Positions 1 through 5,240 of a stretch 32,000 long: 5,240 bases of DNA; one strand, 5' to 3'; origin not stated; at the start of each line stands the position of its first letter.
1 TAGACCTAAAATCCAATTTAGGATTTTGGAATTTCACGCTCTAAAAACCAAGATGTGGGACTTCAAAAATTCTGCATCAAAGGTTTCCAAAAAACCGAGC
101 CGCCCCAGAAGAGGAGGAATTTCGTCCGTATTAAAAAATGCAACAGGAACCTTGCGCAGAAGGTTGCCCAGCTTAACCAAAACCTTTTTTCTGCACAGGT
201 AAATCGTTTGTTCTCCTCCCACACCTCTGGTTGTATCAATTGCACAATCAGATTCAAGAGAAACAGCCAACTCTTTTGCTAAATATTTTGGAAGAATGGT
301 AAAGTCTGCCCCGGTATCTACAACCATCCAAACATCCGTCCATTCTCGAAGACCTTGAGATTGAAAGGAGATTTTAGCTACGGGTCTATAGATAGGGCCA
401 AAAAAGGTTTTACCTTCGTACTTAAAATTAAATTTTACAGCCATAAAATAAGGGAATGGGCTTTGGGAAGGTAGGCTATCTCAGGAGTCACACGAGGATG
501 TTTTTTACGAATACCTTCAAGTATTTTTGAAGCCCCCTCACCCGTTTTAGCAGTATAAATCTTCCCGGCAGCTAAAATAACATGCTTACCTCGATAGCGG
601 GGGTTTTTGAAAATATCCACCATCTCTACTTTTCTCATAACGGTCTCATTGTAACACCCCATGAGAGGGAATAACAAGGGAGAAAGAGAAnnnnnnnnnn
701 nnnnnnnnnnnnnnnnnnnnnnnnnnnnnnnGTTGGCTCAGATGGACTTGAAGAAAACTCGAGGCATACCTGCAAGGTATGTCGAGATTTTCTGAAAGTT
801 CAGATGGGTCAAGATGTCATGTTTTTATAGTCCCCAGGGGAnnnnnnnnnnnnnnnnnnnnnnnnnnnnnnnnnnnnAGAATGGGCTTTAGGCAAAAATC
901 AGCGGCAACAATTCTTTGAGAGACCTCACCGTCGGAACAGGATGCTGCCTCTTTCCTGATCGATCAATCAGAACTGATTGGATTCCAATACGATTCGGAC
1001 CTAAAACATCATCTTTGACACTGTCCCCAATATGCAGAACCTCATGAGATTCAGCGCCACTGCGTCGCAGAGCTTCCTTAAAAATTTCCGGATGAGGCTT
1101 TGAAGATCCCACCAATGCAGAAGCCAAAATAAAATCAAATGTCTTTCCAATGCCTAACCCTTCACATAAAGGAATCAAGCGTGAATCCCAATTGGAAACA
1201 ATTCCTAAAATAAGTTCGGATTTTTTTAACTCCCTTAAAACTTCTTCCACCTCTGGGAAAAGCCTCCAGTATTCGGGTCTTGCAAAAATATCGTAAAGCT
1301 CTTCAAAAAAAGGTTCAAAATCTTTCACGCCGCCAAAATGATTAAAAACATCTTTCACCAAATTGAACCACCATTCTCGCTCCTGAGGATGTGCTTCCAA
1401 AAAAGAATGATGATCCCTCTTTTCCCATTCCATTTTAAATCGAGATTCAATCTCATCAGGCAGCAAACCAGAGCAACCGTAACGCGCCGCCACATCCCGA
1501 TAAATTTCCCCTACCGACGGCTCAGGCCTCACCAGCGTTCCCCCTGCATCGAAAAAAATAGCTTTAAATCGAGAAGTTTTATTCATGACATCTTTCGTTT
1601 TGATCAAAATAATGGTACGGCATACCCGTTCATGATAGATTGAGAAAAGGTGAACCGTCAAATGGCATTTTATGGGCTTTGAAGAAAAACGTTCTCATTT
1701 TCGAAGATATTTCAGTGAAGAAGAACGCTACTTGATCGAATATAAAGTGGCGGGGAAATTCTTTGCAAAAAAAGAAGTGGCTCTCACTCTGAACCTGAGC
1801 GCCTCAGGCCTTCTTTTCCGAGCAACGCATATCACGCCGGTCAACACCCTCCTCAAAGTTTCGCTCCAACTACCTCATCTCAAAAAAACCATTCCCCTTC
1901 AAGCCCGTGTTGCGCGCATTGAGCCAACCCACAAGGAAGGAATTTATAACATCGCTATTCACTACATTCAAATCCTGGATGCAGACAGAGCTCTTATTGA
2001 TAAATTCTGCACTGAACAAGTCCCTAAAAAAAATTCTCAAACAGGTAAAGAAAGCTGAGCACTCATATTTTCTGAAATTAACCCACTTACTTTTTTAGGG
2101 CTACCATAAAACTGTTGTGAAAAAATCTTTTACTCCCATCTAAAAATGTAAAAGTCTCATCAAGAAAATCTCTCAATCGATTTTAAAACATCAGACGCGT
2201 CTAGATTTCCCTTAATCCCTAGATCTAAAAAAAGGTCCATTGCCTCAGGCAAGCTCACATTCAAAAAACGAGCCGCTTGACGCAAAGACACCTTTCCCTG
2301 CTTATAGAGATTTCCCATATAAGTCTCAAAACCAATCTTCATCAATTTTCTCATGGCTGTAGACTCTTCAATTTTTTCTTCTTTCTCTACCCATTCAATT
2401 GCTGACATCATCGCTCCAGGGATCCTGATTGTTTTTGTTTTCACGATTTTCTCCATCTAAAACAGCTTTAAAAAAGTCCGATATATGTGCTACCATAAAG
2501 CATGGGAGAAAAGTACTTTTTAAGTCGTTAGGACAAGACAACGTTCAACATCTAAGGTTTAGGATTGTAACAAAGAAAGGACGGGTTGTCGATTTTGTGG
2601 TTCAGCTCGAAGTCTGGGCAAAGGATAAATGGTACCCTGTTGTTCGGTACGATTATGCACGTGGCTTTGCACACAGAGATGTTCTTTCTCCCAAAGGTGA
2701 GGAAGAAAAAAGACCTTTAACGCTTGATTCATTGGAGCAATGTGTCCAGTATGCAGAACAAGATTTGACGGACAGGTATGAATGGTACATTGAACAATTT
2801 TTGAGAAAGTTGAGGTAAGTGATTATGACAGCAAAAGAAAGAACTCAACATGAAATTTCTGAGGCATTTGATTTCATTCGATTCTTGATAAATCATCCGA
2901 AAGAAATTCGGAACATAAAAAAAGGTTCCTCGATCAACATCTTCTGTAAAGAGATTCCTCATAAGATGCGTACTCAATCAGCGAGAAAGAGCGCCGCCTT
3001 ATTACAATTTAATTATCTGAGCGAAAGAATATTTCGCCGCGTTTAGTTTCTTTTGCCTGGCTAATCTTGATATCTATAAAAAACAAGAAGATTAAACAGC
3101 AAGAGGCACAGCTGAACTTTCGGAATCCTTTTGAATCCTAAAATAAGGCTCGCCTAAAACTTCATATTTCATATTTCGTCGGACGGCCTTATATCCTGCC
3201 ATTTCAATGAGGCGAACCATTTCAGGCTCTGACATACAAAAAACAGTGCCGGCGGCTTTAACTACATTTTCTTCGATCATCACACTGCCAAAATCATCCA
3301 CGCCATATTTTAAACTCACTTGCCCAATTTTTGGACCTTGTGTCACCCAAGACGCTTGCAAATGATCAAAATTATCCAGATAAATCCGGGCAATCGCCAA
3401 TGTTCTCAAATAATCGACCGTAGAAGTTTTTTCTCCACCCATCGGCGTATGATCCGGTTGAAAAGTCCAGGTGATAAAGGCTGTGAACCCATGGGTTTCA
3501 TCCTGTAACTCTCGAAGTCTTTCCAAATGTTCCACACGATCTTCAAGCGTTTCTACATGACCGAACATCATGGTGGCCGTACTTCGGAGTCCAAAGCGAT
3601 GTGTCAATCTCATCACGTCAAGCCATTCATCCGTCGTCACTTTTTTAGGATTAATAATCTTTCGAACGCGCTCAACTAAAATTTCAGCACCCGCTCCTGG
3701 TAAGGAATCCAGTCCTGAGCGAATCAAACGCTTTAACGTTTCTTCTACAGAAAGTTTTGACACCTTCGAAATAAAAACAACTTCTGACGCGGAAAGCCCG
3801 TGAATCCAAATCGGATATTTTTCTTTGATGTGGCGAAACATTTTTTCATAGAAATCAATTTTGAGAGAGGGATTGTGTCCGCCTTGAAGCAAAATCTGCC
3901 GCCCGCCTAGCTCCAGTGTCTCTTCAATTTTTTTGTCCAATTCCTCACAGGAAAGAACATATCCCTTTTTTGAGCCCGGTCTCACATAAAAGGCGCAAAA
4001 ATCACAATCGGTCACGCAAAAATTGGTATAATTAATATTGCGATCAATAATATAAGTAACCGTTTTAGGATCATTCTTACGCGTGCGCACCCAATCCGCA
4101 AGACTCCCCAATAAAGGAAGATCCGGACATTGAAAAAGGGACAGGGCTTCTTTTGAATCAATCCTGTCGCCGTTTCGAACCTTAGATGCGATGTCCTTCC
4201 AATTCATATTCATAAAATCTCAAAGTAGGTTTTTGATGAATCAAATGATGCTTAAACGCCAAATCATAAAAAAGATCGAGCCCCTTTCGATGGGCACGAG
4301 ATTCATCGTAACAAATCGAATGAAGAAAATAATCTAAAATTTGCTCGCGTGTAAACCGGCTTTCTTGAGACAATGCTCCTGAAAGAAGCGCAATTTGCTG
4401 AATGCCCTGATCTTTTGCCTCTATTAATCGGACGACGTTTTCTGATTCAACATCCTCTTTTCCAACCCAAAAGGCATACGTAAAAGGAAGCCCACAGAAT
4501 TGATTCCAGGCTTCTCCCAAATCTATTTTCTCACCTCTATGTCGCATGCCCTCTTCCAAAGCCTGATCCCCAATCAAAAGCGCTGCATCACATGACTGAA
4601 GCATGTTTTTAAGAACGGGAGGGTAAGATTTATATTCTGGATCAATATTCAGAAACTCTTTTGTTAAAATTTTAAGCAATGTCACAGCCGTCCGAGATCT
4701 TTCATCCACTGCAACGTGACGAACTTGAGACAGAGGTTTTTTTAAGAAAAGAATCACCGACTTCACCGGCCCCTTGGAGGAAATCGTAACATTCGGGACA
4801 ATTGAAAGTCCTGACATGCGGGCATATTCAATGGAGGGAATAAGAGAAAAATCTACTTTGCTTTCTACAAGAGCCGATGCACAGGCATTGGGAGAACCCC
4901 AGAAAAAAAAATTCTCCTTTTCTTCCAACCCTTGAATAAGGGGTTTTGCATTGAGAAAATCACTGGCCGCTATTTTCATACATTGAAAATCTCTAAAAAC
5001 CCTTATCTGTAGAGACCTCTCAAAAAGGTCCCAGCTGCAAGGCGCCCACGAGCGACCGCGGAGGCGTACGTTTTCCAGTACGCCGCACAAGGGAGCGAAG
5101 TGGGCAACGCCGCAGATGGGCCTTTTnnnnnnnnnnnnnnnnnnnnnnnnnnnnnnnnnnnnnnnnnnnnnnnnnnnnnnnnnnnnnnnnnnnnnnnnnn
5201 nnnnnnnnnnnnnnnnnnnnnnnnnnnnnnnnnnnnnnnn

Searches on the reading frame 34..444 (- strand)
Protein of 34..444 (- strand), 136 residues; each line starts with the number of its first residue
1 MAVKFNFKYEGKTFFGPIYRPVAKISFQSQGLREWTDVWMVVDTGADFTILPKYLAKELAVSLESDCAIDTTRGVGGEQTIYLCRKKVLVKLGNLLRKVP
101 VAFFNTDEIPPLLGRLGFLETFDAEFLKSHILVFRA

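Call 47: search_protein_families(library=pfam, proteins=[window:34-444:-], max_evalue=0.001)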
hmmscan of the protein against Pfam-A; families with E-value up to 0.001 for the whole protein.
window:34-444:- (136 aa): 2 families
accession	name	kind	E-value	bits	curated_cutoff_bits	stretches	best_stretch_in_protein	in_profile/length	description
PF13650.11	Asp_protease_2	-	3.9e-07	31.1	24.3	1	37-114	9-87/90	Aspartyl protease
PF13975.11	gag-asp_proteas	-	8.5e-07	29.9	28.2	1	38-114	10-86/92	gag-polyprotein putative aspartyl protease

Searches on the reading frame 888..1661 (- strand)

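Call 46: search_protein_families(library=pfam, proteins=[window:888-1661:-], max_evalue=0.001)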
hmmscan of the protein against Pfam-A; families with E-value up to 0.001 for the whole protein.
window:888-1661:- (257 aa): 3 families
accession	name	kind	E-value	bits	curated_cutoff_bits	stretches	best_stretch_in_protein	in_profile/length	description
PF00702.32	Hydrolase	-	9.9e-27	95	26.4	1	32-223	1-188/191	haloacid dehalogenase-like hydrolase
PF13419.12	HAD_2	-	2.1e-21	77.2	23.8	1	35-231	1-177/178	Haloacid dehalogenase-like hydrolase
PF13242.12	Hydrolase_like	-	1.2e-10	41.6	22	1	187-236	3-52/75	HAD-hyrolase-like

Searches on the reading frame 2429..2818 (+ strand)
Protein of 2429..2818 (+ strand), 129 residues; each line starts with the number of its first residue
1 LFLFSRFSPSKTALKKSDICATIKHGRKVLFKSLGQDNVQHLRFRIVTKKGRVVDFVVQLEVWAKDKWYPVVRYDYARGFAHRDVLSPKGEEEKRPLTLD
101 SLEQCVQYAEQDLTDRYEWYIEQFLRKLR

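Call 47: search_protein_families(library=pfam, proteins=[window:2429-2818:+], max_evalue=0.001)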
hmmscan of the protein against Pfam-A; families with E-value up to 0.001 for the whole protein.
window:2429-2818:+ (129 aa): 1 family
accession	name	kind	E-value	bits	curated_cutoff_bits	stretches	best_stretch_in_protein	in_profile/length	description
PF24839.1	DUF7718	-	1.5e-27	95.9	25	1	32-127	8-101/104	Domain of unknown function (DUF7718)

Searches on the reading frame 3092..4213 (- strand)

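Call 46: search_protein_families(library=pfam, proteins=[window:3092-4213:-], max_evalue=0.001)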
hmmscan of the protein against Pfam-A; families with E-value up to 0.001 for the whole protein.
window:3092-4213:- (373 aa): 2 families
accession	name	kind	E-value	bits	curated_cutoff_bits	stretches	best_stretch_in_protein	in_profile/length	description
PF19288.4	CofH_C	-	1.3e-28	99.7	27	1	241-353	2-119/125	CofH/MqnC C-terminal region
PF04055.27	Radical_SAM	-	7.2e-26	91.8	29.5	1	60-233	1-166/166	Radical SAM superfamily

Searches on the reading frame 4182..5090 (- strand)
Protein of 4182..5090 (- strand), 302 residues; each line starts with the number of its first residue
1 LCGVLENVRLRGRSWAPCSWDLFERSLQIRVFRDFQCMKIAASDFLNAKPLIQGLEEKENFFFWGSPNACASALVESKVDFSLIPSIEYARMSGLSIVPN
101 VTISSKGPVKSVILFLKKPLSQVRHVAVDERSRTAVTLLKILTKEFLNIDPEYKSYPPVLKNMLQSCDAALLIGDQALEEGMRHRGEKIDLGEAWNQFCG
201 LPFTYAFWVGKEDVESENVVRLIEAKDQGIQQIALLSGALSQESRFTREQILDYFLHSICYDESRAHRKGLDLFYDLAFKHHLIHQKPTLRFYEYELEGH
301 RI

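Call 46: search_protein_families(library=pfam, proteins=[window:4182-5090:-], max_evalue=0.001)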
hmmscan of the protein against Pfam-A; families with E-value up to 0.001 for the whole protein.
window:4182-5090:- (302 aa): 1 family
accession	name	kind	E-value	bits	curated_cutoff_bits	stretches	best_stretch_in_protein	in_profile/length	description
PF02621.19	VitK2_biosynth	-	2.9e-50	171.5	26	1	38-279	1-251/252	Menaquinone biosynthesis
